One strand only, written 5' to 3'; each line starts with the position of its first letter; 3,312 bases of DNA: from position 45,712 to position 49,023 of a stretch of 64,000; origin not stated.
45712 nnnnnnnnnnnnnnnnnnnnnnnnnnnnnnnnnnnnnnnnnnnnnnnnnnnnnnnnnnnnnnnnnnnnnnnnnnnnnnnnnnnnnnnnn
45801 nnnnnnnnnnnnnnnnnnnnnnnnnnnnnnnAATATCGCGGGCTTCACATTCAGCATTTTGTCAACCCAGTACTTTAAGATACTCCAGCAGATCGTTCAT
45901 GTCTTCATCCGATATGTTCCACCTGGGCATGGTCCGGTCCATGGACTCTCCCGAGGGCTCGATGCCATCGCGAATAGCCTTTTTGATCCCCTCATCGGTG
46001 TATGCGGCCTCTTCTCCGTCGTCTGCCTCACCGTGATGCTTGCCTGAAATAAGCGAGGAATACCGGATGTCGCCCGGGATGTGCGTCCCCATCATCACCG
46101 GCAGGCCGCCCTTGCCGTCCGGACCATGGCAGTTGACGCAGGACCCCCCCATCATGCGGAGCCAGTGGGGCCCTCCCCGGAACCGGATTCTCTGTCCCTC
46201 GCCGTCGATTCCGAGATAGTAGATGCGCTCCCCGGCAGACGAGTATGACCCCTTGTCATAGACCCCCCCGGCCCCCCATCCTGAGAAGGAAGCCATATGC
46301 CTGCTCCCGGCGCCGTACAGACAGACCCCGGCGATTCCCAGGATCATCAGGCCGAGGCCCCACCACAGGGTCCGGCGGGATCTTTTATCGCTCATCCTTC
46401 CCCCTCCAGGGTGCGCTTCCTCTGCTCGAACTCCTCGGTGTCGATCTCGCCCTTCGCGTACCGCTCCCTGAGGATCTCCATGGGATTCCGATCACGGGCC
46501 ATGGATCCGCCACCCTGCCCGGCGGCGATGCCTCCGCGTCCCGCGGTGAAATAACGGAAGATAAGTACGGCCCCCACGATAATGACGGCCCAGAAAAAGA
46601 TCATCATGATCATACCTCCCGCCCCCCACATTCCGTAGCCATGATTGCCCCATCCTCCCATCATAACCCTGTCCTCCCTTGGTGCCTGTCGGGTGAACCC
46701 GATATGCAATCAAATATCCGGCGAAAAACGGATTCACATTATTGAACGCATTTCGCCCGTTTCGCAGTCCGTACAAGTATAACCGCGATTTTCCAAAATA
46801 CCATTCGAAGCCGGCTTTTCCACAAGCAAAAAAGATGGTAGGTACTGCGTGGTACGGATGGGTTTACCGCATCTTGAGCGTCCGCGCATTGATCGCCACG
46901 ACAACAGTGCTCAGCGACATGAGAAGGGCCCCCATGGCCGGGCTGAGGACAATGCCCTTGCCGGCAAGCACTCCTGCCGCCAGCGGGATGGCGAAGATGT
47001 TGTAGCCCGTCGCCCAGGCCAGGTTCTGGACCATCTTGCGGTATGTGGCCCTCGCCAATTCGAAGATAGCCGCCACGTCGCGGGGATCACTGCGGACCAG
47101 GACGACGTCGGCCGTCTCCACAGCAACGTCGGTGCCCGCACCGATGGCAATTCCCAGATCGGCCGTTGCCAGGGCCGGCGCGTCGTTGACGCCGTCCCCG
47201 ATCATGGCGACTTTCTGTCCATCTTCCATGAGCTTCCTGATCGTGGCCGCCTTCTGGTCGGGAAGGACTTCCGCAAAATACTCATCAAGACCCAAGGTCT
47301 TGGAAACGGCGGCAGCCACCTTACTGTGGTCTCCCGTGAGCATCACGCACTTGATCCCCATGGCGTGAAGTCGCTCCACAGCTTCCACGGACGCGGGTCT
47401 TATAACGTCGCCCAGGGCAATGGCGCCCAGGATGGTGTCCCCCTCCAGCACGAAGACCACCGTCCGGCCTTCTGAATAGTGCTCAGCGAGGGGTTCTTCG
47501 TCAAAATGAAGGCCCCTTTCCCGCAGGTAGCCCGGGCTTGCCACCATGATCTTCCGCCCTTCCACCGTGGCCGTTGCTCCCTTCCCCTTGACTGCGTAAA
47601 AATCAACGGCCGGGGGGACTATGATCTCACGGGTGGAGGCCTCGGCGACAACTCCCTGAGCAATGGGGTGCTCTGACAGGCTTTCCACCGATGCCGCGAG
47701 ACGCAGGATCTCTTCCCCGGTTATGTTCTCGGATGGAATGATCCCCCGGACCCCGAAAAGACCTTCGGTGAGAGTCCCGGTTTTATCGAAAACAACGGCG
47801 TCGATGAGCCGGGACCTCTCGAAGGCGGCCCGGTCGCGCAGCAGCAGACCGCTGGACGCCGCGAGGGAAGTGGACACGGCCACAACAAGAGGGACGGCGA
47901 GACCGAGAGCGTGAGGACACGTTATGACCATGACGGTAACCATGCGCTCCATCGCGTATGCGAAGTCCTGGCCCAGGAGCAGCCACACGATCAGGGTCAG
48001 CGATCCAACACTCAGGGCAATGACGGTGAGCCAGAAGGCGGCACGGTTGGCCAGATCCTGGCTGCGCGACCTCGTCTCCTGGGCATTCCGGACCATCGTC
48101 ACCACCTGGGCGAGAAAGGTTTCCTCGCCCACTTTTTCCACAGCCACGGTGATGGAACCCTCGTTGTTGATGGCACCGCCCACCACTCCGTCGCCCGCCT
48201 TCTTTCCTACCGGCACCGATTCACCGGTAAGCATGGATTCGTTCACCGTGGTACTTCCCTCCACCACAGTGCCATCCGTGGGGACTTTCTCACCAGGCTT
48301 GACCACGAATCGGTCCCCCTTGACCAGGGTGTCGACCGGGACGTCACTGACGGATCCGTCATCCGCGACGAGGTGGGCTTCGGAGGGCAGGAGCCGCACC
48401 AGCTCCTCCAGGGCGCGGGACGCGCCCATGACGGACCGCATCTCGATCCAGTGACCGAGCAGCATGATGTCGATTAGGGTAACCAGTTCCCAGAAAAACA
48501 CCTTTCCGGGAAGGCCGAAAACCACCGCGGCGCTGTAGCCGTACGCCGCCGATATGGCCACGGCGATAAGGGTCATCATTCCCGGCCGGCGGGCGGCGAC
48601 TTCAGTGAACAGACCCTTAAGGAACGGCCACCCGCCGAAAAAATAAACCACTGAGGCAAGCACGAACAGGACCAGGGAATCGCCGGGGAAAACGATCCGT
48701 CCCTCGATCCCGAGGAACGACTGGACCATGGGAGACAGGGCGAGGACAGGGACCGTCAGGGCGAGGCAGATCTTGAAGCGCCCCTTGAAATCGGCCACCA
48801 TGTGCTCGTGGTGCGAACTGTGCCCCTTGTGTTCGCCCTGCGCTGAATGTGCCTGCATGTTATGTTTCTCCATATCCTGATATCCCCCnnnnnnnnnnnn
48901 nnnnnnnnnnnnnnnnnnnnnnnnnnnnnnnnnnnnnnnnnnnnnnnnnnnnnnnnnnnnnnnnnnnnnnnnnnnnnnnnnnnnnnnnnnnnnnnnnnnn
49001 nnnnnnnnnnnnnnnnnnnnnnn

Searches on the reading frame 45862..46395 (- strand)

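Call 3: search_protein_families(library=pfam, proteins=[window:45862-46395:-], max_evalue=0.01)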
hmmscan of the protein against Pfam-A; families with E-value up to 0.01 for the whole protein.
window:45862-46395:- (177 aa): 2 families
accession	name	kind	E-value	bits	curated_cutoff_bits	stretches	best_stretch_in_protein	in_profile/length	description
PF00034.26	Cytochrom_C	-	2.8e-08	35.4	21.3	1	85-174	11-87/90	Cytochrome c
PF13442.11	Cytochrome_CBB3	-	1e-05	26.2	27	1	85-173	13-68/68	Cytochrome C oxidase, cbb3-type, subunit III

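Call 4: search_protein_families(library=ncbifam, proteins=[window:45862-46395:-], max_evalue=0.01)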
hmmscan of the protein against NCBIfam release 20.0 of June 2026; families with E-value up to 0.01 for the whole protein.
window:45862-46395:- (177 aa): 1 family
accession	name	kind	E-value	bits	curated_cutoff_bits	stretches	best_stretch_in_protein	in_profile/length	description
TIGR00782.1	ccoP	equivalog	0.0062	15.9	179.95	0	133-174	145-190/285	cytochrome-c oxidase, cbb3-type subunit III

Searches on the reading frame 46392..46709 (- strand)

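Call 3: search_protein_families(library=pfam, proteins=[window:46392-46709:-], max_evalue=0.01)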
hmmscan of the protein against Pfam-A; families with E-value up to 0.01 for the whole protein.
window:46392-46709:- (105 aa): 3 families
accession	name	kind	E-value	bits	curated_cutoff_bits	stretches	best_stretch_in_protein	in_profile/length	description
PF09851.14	SHOCT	-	1.4e-10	41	27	1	76-101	2-27/28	Short C-terminal domain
PF05120.17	GvpG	-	0.0021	18.6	30.6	1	79-102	39-62/67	Gas vesicle protein G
PF08044.16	DUF1707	-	0.0021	18.5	27.6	1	77-98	12-33/53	DUF1707 SHOCT-like domain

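Call 4: search_protein_families(library=ncbifam, proteins=[window:46392-46709:-], max_evalue=0.01)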
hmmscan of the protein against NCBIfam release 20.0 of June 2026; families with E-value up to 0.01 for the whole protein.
window:46392-46709:- (105 aa): 0 families

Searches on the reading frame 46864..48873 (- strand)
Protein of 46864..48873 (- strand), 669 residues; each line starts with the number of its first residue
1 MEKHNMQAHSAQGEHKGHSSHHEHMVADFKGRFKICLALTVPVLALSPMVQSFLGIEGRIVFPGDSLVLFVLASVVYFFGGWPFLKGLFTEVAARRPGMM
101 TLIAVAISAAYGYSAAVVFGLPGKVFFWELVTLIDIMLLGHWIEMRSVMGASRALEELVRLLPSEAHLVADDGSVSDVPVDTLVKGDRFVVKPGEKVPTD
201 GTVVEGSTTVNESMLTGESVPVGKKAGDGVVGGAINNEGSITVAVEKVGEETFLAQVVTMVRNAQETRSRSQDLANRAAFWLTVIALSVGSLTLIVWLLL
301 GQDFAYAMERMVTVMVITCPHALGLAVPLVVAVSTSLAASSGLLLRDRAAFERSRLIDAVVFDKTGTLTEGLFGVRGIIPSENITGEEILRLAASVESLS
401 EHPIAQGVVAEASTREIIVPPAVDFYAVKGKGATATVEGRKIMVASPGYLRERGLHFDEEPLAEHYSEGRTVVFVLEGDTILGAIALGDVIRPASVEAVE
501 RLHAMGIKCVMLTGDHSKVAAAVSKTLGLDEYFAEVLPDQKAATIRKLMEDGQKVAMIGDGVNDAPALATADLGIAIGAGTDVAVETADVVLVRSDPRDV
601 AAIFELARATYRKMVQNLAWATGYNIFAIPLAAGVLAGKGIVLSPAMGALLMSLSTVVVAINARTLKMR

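Call 3: search_protein_families(library=pfam, proteins=[window:46864-48873:-], max_evalue=0.01)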
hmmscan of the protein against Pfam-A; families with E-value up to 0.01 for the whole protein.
window:46864-48873:- (669 aa): 4 families
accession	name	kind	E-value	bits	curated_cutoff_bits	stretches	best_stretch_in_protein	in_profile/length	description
PF00122.25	E1-E2_ATPase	-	8.1e-51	172.6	28.1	1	161-339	2-179/181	E1-E2 ATPase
PF00702.32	Hydrolase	-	3.7e-36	125.8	26.4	1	357-572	1-191/191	haloacid dehalogenase-like hydrolase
PF08282.18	Hydrolase_3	-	2e-06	28.2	20.9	1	547-593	194-244/255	haloacid dehalogenase-like hydrolase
PF12710.13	HAD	-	5.5e-05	24.1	27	1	478-568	73-188/189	haloacid dehalogenase-like hydrolase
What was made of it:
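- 46864..48873 (-): copB: P1B-3-type ATPase, 669 aa, with a His-rich N-terminus, CPH / YN / MSxST motifs and no Cys metal-binding domain; starts 15 nt after the flavoprotein gene. E1-E2_ATPase and Hydrolase (call 3).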

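Call 4: search_protein_families(library=ncbifam, proteins=[window:46864-48873:-], max_evalue=0.01)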
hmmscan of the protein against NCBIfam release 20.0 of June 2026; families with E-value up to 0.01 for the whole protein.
window:46864-48873:- (669 aa): 32 families (the best 25 are shown)
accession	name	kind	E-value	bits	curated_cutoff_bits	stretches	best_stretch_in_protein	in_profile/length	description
TIGR01511.1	ATPase-IB1_Cu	subfamily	2.4e-181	604.3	397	1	81-667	2-542/542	copper-translocating P-type ATPase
TIGR01525.1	ATPase-IB_hvy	subfamily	5.6e-177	590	346.25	1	99-665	1-559/560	heavy metal translocating P-type ATPase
NF007952.0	PRK10671.1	equivalog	2.3e-125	419.7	1316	1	25-666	185-831/838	copper-exporting P-type ATPase CopA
TIGR01512.1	ATPase-IB2_Cd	subfamily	2.5e-111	372.8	313.5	2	128-446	19-303/494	cadmium family heavy metal-translocating P-type ATPase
NF008262.1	PRK11033.1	equivalog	6.1e-103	345.7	1005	1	134-663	202-724/731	zinc/cadmium/mercury/lead-transporting ATPase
NF033775.1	P_type_ZntA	exception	9.9e-94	315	1240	1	136-664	209-726/732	Zn(II)/Cd(II)/Pb(II) translocating P-type ATPase ZntA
TIGR01494.1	ATPase_P-type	subfamily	9.5e-84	281.5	62.3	1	136-637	5-465/478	HAD-IC family P-type ATPase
TIGR01497.1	kdpB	equivalog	4.5e-55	187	527.9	1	166-607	107-563/675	potassium-transporting ATPase subunit KdpB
TIGR01647.1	ATPase-IIIA_H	equivalog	3e-51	174.5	615.5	3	127-409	55-340/755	plasma-membrane proton-efflux P-type ATPase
NF010609.0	PRK14010.1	equivalog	6.2e-49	166.8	1323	1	165-603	105-554/673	K(+)-transporting ATPase subunit B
TIGR01517.1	ATPase-IIB_Ca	equivalog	1.5e-34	119.3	507.05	2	169-389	160-393/882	calcium-translocating P-type ATPase, PMCA-type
TIGR01522.1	ATPase-IIA2_Ca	equivalog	1.3e-33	115.8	798.3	3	533-611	568-647/854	calcium-transporting P-type ATPase, PMR1-type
TIGR01116.1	ATPase-IIA1_Ca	equivalog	2.4e-27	95.4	703.4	2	480-623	456-614/799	calcium-translocating P-type ATPase, SERCA-type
TIGR01657.1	P-ATPase-V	hypoth_equivalog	2.9e-27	94.6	618.25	3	169-225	233-291/1055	ATP13A2 family polyamine export P-type ATPase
TIGR01106.1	ATPase-IIC_X-K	subfamily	1.2e-25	89.6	946.1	3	533-629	664-761/997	Na,H/K antiporter P-type ATPase subunit alpha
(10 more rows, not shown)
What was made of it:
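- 46864..48873 (-): ATPase-IB1_Cu 604 bits (call 4).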
